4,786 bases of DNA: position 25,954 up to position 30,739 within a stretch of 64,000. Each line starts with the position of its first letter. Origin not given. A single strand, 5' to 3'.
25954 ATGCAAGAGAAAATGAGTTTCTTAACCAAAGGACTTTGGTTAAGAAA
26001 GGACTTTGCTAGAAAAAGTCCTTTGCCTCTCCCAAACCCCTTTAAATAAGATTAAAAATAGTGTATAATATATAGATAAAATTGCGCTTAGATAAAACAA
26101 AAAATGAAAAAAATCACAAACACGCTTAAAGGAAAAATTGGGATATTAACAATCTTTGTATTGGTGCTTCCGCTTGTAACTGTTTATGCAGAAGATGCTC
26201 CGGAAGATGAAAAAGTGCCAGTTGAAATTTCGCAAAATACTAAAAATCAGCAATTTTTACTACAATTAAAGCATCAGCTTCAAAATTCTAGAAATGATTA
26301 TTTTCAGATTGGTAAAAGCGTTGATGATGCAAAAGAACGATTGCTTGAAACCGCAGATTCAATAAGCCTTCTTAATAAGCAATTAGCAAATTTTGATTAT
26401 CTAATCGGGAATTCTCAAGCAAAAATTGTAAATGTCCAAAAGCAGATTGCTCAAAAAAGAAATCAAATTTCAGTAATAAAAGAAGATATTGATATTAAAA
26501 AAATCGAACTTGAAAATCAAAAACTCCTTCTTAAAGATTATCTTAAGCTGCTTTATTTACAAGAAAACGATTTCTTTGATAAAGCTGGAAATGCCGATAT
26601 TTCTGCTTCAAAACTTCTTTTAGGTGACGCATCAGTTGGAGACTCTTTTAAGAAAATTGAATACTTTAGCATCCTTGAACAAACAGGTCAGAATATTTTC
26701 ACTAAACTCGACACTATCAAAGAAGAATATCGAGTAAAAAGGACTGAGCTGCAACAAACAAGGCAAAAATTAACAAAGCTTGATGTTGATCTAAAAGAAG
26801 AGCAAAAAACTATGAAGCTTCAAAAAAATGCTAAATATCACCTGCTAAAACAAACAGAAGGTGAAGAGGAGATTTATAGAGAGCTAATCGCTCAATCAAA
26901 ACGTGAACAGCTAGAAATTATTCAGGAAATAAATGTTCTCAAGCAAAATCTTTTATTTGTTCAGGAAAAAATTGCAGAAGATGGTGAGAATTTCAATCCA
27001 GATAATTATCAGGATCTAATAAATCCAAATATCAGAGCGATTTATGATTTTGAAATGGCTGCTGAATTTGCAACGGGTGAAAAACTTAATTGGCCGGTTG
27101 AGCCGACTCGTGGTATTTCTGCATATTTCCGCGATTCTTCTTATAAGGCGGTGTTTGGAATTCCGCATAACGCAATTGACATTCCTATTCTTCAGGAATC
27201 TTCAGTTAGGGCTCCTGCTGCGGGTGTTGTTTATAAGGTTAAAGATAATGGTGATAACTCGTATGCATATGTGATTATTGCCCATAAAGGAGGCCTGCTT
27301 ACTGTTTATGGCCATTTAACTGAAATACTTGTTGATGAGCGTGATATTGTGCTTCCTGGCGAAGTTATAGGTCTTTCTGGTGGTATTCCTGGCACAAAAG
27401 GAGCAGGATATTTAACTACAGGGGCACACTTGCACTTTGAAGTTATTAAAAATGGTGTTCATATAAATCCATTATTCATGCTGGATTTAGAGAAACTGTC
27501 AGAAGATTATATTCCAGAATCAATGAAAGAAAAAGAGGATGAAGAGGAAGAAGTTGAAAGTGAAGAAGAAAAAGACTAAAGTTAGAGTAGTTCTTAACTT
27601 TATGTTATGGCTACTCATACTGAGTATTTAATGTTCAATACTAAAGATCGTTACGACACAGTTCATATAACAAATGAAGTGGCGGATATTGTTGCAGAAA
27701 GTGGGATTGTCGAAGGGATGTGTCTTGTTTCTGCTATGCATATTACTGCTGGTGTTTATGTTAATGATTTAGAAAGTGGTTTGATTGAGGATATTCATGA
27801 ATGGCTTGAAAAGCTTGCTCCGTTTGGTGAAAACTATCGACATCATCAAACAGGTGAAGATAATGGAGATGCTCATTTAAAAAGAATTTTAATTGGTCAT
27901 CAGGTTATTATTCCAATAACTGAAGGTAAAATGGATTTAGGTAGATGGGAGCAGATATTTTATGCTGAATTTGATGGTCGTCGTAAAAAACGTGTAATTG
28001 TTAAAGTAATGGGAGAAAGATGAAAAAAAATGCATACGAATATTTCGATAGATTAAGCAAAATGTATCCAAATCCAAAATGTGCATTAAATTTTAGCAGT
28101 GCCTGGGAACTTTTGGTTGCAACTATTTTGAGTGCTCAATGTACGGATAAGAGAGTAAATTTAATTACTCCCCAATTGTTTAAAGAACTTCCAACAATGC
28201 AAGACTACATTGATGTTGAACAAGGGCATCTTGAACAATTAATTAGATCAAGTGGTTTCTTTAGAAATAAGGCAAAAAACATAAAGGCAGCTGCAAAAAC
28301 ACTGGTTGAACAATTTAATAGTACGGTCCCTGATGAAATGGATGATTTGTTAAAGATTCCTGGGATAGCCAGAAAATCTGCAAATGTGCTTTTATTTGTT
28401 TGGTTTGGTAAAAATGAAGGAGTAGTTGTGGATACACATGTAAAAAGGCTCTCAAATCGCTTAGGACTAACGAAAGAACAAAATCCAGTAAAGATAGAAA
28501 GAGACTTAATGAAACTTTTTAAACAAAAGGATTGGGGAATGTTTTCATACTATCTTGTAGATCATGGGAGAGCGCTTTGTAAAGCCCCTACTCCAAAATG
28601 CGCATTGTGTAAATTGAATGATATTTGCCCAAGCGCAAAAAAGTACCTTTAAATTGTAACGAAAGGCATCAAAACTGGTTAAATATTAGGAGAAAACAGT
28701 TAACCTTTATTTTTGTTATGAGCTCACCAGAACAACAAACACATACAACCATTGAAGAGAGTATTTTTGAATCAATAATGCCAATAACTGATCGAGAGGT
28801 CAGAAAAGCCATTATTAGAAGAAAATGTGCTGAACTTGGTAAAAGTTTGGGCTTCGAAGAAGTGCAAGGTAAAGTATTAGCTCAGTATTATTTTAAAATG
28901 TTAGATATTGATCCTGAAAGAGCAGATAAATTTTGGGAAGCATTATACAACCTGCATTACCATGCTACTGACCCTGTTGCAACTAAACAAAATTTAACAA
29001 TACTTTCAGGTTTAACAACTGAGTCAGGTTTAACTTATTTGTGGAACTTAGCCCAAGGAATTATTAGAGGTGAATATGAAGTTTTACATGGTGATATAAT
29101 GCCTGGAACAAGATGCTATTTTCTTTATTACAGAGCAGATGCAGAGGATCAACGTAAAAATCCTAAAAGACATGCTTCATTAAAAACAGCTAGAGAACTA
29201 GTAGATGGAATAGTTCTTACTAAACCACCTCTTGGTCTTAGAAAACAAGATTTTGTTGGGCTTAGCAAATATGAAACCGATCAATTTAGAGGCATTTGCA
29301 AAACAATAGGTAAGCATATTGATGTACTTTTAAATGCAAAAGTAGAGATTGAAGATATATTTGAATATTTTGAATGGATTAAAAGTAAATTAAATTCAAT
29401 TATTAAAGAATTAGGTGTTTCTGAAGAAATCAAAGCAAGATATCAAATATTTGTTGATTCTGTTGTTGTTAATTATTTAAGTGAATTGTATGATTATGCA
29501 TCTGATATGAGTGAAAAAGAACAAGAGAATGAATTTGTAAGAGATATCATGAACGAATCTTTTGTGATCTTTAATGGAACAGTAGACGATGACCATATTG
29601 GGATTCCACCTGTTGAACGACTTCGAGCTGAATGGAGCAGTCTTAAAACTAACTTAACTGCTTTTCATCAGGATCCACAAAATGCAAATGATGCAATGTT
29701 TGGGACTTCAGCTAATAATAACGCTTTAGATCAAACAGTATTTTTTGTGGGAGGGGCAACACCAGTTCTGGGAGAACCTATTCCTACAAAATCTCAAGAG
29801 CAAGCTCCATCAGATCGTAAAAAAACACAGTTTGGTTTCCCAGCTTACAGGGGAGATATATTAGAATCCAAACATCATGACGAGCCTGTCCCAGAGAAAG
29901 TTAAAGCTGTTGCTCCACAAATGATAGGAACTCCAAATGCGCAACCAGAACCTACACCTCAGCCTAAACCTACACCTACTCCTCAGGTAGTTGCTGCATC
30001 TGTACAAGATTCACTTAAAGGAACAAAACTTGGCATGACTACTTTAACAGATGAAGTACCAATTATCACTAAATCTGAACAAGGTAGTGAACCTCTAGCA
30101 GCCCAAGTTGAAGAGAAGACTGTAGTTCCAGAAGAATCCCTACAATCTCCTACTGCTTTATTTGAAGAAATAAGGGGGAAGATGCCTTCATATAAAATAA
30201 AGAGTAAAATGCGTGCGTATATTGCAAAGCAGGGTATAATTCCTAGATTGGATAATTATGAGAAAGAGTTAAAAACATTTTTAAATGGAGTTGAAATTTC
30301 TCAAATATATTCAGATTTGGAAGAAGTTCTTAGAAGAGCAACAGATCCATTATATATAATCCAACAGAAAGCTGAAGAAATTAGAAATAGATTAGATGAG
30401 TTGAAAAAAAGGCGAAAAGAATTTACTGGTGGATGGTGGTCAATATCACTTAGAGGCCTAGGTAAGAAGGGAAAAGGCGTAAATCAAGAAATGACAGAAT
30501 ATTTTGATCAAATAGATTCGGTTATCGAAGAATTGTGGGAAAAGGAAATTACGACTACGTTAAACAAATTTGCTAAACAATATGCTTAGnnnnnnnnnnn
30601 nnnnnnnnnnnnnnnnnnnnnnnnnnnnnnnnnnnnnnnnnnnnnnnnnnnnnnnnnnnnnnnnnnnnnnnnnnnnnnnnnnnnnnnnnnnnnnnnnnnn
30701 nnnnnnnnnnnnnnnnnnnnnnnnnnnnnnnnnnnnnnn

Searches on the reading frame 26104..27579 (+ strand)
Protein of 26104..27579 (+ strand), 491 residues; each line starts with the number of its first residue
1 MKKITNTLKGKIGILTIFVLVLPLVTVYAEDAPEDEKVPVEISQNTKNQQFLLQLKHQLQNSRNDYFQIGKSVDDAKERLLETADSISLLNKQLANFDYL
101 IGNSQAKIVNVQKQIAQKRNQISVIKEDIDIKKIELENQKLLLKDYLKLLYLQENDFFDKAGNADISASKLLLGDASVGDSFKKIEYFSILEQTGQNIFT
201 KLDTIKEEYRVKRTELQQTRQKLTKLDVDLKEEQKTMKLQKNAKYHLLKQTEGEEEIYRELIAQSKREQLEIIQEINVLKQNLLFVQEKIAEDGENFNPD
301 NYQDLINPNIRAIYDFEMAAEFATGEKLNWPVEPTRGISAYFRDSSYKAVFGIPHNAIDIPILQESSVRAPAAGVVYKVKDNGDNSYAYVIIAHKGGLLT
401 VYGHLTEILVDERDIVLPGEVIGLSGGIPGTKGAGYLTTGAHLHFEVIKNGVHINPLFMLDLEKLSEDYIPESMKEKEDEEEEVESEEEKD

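Call 6: search_protein_families(library=pfam, proteins=[window:26104-27579:+], max_evalue=0.01)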
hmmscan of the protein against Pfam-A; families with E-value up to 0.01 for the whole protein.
window:26104-27579:+ (491 aa): 1 family
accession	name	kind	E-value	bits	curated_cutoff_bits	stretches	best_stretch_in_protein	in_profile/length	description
PF01551.29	Peptidase_M23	-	1.5e-20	73.6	28.7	1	354-456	2-96/96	Peptidase family M23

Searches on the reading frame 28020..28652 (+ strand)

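Call 8: search_protein_families(library=pfam, proteins=[window:28020-28652:+], max_evalue=0.01)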
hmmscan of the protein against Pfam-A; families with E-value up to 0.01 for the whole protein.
window:28020-28652:+ (210 aa): 1 family
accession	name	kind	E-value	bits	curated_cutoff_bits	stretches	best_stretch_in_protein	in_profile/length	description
PF00730.31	HhH-GPD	-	6.4e-29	100.9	26.2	1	33-168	1-107/108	HhH-GPD superfamily base excision DNA repair protein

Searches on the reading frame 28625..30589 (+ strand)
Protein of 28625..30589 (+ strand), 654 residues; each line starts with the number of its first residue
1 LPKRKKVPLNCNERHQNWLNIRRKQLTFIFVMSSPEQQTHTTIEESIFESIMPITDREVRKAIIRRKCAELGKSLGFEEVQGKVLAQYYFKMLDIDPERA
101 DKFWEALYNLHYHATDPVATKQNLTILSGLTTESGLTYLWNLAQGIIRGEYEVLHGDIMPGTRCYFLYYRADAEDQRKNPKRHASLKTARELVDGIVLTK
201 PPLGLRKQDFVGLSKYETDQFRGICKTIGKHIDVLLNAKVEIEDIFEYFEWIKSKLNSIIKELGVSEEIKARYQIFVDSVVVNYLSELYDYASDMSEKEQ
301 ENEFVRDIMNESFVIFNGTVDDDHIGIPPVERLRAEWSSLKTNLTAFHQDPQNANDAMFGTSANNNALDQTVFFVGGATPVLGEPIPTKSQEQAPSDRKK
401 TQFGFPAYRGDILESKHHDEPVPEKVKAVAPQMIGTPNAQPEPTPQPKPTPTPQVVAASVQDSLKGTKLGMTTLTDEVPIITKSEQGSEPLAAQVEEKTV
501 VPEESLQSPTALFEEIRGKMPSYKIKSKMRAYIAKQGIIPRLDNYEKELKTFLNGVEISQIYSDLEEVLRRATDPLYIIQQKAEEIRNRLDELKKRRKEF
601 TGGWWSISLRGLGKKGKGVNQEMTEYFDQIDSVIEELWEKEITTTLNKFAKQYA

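Call 6: search_protein_families(library=pfam, proteins=[window:28625-30589:+], max_evalue=0.01)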
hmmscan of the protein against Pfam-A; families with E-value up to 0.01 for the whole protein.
window:28625-30589:+ (654 aa): 1 family
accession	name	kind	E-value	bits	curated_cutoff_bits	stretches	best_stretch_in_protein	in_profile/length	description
PF04108.17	ATG17_like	-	0.0039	17.2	43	0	503-638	69-179/355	Autophagy protein ATG17-like domain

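Call 75: search_protein_families(library=ncbifam, proteins=[window:28625-30589:+], max_evalue=0.01)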
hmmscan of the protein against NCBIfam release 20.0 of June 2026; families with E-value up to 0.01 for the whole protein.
window:28625-30589:+ (654 aa): 0 families
